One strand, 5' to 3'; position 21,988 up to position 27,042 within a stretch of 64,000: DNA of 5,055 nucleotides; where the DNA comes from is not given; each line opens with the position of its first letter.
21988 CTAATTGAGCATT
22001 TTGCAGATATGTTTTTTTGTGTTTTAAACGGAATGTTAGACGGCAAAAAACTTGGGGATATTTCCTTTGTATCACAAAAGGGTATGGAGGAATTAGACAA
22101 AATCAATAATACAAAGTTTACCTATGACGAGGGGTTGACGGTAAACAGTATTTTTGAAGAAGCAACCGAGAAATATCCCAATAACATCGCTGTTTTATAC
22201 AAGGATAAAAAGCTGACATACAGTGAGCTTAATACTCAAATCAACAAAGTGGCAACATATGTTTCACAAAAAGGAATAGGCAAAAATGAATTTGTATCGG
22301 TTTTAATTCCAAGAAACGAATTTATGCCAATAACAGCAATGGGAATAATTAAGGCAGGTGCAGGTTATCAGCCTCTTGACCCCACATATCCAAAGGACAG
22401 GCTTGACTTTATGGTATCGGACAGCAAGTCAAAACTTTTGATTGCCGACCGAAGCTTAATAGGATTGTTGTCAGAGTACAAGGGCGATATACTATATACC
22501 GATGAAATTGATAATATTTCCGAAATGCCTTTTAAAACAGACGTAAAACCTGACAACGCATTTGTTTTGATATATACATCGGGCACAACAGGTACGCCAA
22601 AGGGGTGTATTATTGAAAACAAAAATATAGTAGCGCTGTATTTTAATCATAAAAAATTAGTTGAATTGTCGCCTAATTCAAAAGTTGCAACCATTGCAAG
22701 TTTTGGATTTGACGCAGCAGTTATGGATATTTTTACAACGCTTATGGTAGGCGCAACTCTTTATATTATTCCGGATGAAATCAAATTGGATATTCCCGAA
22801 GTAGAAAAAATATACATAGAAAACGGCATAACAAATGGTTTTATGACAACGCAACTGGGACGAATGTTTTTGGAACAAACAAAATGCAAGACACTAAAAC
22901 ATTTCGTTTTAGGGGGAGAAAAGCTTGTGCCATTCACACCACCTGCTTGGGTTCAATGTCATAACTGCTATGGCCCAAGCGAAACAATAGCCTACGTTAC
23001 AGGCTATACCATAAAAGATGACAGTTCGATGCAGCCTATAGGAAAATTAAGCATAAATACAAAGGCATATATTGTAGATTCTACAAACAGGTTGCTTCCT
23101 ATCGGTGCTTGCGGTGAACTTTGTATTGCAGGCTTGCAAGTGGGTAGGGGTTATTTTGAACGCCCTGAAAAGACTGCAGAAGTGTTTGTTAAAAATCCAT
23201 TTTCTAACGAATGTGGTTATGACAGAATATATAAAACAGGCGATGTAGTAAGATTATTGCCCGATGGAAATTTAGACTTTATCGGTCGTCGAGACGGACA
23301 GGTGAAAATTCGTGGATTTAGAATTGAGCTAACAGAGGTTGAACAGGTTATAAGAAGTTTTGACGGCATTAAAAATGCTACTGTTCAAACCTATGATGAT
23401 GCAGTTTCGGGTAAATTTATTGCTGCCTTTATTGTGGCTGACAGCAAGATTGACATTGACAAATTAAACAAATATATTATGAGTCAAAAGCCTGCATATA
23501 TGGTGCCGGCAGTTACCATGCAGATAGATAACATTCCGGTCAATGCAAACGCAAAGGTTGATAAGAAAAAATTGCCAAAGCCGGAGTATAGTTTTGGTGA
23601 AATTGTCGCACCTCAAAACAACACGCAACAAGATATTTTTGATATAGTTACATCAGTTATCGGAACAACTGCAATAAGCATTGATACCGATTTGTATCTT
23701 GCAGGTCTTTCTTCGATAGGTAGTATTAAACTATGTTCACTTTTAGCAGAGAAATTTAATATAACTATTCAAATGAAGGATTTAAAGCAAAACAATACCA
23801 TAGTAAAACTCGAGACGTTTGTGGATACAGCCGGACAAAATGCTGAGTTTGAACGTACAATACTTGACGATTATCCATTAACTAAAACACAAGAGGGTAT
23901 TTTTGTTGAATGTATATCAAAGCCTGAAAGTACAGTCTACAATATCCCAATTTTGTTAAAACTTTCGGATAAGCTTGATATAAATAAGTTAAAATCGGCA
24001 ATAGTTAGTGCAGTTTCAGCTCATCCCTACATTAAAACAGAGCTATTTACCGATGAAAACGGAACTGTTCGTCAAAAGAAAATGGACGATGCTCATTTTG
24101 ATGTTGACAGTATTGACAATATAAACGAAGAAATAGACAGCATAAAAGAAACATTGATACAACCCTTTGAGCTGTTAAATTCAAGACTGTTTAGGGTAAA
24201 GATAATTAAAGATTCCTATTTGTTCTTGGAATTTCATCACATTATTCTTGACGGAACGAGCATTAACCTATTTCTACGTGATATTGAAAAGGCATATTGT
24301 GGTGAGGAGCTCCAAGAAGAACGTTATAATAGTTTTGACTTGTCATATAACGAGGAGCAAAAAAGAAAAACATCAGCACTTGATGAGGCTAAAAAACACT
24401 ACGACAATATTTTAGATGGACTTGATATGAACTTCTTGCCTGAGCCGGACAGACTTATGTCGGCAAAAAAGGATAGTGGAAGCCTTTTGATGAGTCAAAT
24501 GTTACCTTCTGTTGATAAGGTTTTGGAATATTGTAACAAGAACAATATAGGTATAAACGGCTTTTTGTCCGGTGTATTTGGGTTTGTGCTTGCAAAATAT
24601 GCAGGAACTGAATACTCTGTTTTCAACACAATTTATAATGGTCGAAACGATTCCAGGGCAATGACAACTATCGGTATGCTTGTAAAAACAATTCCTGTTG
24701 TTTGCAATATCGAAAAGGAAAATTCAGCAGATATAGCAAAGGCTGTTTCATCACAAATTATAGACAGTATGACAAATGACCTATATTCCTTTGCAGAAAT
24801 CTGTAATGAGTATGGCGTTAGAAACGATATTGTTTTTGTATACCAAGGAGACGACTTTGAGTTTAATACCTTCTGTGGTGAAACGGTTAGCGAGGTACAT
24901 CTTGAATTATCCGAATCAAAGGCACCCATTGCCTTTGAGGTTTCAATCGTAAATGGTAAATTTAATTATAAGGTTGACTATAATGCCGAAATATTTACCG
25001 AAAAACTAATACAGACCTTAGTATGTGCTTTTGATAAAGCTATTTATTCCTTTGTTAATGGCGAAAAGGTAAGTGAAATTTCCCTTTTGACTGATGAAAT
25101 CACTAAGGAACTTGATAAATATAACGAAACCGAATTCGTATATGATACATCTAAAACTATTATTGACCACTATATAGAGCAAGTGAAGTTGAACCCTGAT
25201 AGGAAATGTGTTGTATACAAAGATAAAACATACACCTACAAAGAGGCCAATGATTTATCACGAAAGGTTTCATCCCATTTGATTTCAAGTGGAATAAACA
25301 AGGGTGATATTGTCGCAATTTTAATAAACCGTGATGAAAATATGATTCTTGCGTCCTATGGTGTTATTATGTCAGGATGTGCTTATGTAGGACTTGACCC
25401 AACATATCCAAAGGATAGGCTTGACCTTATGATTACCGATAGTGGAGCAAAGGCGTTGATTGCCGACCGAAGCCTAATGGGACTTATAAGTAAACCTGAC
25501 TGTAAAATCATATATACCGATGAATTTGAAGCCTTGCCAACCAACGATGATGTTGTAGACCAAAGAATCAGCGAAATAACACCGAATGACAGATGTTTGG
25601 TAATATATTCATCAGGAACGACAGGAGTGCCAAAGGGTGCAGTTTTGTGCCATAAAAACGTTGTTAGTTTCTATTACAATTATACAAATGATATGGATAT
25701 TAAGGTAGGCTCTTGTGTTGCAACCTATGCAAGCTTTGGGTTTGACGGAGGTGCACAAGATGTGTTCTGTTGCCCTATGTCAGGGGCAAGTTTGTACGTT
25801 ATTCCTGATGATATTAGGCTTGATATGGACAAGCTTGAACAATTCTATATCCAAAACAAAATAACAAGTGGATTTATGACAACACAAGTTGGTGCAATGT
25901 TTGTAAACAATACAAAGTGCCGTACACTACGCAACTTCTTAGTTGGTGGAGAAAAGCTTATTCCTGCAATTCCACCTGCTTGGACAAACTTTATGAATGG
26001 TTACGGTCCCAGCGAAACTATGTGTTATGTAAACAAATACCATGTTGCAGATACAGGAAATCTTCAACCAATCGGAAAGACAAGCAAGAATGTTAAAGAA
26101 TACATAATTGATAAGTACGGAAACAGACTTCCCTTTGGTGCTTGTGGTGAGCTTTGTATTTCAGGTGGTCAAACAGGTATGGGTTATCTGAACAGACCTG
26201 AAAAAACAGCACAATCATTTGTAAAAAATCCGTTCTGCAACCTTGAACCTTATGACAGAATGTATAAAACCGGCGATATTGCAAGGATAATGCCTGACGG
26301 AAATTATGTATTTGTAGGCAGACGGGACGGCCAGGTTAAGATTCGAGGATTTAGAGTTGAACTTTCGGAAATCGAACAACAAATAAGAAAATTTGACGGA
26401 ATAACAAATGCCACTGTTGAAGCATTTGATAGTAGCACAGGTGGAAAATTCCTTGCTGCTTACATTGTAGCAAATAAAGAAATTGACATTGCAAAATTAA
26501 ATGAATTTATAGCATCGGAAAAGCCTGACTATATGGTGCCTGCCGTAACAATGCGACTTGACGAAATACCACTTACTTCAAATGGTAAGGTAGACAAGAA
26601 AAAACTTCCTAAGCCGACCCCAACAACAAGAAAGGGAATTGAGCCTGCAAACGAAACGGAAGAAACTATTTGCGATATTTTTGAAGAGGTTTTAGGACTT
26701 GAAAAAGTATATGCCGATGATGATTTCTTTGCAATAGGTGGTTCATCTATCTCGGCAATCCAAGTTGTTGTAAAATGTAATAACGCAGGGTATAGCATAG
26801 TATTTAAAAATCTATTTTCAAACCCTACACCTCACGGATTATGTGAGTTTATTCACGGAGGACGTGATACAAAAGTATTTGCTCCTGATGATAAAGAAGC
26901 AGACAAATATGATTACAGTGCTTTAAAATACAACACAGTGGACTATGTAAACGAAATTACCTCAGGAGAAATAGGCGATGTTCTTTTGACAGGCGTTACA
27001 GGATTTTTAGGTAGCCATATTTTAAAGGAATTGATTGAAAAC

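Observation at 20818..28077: C-A-T-C-A-T-R NRPS predicted to release a (possibly N-acylated) dipeptide aldehyde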

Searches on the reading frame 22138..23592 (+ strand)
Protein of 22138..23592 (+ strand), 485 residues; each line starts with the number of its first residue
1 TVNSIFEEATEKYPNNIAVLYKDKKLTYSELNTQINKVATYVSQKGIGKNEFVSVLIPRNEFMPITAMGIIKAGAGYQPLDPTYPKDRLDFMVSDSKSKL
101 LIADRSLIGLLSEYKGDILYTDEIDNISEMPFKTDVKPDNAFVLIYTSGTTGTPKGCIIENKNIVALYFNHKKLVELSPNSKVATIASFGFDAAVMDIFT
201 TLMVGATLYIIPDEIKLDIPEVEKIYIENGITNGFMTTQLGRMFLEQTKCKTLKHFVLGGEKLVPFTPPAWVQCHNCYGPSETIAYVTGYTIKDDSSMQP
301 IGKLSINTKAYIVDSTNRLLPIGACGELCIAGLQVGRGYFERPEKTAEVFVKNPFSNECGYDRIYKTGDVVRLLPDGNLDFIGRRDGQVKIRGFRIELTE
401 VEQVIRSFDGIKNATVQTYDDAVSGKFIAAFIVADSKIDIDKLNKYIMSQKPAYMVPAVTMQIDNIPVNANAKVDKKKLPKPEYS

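Call 52: search_protein_families(library=pfam, proteins=[window:22138-23592:+], max_evalue=0.001)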
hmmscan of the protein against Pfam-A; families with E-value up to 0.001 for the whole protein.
window:22138-23592:+ (485 aa): 2 families
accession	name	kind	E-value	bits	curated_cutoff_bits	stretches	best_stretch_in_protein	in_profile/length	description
PF00501.34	AMP-binding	-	1.4e-66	225.4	29.9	1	6-340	1-384/384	AMP-binding enzyme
PF13193.12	AMP-binding_C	-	2.3e-06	28.9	24.5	1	400-473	1-76/76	AMP-binding enzyme C-terminal domain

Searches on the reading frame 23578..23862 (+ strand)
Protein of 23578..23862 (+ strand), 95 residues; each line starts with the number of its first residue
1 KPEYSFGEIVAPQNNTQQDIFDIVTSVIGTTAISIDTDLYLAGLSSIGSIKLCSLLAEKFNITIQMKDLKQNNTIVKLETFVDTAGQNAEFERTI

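Call 52: search_protein_families(library=pfam, proteins=[window:23578-23862:+], max_evalue=0.001)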
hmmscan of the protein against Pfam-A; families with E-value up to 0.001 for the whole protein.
window:23578-23862:+ (95 aa): 1 family
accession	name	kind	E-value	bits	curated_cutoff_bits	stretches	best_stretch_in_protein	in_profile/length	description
PF00550.31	PP-binding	-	5.4e-10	39.8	20.8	1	20-82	3-67/67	Phosphopantetheine attachment site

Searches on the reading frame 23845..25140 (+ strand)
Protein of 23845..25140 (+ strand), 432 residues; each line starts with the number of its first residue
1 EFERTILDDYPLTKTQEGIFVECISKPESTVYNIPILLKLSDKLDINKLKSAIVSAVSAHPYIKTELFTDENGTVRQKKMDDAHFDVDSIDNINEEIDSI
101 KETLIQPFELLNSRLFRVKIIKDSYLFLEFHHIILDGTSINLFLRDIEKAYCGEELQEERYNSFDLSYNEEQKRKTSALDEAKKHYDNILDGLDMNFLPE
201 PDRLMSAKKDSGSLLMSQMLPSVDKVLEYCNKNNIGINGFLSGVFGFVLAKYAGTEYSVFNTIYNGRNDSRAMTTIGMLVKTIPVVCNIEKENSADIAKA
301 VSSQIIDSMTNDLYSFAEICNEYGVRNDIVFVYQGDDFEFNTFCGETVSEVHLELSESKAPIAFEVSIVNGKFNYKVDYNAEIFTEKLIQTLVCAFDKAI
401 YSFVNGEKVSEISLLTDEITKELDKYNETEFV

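Call 32: search_solved_structures(query=window:23845-25140:+, max_evalue=0.001)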
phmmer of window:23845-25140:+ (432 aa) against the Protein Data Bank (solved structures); distinct sequences matched with E-value up to 0.001: 32.
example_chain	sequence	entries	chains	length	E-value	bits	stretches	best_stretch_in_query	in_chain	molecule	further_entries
2jgp_A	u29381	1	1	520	2e-19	73.1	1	10-390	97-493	TYROCIDINE SYNTHETASE 3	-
9rde_A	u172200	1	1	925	1.5e-18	70.3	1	9-393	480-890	Bacitracin synthase 3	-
6mfy_A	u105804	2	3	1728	4.6e-15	58.8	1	16-423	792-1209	Linear gramicidin synthase subunit A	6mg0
6mfz_A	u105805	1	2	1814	5e-15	58.7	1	16-423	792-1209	Linear gramicidin synthase subunit A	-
9be3_A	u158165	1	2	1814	5e-15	58.7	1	16-423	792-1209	Linear gramicidin synthase subunit A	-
9be4_A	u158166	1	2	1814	5e-15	58.7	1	16-423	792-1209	Linear gramicidin synthase subunit A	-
9meh_A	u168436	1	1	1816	5e-15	58.7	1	16-423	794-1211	Linear gramicidin synthase subunit A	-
6mfw_A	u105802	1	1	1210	2.7e-14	56.3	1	15-406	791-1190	Linear gramicidin synthase subunit A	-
6mfx_A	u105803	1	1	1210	3.1e-14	56.1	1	19-406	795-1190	Linear gramicidin synthase subunit A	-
8xjz_C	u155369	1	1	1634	2.4e-13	53.1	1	10-397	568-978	Peptide synthetase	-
8fx7_A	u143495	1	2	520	8.2e-10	41.5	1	16-153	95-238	PCP-C didomain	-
7kw2_A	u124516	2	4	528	8.5e-10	41.4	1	16-153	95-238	PCP-C didomain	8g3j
9x29_A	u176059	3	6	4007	1.5e-09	40.6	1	25-292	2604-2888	PKS-NRPS hybrid synthetase psoA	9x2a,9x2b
9x2c_A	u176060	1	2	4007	1.6e-09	40.5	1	25-174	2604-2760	PKS-NRPS hybrid synthetase psoA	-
8fx6_A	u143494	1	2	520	1.8e-09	40.4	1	31-153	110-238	PCP-C didomain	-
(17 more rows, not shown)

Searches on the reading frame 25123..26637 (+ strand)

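Call 52: search_protein_families(library=pfam, proteins=[window:25123-26637:+], max_evalue=0.001)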
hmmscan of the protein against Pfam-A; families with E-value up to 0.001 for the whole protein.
window:25123-26637:+ (505 aa): 2 families
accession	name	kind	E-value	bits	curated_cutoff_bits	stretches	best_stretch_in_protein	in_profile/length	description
PF00501.34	AMP-binding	-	8.4e-64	216.2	29.9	1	19-356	3-384/384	AMP-binding enzyme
PF13193.12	AMP-binding_C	-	4.6e-07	31.1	24.5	1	416-489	1-76/76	AMP-binding enzyme C-terminal domain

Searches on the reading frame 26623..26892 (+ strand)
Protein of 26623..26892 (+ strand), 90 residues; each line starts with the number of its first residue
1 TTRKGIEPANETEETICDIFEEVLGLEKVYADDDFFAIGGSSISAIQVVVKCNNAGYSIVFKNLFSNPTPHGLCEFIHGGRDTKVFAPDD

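Call 52: search_protein_families(library=pfam, proteins=[window:26623-26892:+], max_evalue=0.001)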
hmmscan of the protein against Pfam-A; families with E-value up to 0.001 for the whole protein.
window:26623-26892:+ (90 aa): 1 family
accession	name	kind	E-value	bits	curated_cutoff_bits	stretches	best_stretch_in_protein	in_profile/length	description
PF00550.31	PP-binding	-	9.2e-11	42.3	20.8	1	14-77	1-67/67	Phosphopantetheine attachment site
